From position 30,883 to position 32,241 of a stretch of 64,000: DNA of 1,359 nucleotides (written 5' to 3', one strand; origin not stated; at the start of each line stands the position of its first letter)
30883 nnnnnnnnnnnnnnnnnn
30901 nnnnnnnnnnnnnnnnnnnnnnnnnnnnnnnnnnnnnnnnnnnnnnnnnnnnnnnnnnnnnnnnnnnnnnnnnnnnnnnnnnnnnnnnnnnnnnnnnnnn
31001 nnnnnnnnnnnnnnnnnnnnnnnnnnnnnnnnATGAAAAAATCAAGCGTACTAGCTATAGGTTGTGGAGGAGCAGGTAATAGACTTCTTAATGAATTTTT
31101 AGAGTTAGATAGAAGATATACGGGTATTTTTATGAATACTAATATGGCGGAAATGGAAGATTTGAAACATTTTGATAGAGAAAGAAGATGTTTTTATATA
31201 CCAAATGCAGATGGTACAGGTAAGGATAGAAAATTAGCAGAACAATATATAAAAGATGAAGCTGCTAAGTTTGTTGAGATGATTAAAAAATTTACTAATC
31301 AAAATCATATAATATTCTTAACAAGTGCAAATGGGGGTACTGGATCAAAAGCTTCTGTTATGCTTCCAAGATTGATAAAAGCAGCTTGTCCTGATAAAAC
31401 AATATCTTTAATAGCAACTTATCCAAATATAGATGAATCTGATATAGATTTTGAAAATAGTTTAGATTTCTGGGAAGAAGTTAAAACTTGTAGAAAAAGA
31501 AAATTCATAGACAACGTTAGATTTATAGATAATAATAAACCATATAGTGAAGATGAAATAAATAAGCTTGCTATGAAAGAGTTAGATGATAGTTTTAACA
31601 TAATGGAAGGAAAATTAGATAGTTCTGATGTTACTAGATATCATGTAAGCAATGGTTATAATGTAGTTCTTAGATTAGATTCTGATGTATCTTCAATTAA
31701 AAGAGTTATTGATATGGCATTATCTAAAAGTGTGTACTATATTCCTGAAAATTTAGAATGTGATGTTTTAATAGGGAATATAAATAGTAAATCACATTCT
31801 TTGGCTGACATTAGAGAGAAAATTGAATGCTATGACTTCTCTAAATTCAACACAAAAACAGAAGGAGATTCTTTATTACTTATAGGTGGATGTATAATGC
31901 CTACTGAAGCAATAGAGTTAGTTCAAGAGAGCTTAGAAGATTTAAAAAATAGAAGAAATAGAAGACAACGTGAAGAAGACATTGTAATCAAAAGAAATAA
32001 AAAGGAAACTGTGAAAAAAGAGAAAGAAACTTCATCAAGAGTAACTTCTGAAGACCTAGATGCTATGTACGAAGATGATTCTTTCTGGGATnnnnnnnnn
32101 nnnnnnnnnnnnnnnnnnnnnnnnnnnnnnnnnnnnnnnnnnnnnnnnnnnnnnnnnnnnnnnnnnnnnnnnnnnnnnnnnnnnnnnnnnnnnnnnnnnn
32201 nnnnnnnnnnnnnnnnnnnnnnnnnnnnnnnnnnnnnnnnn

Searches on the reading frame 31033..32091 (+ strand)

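Call 80: search_protein_families(library=pfam, proteins=[window:31033-32091:+], max_evalue=0.001)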
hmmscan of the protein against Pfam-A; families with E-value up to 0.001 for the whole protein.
window:31033-32091:+ (353 aa): 1 family
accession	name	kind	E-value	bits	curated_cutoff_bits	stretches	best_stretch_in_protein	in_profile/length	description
PF00091.31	Tubulin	-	1.4e-10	42.2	33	1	6-151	2-171/190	Tubulin/FtsZ family, GTPase domain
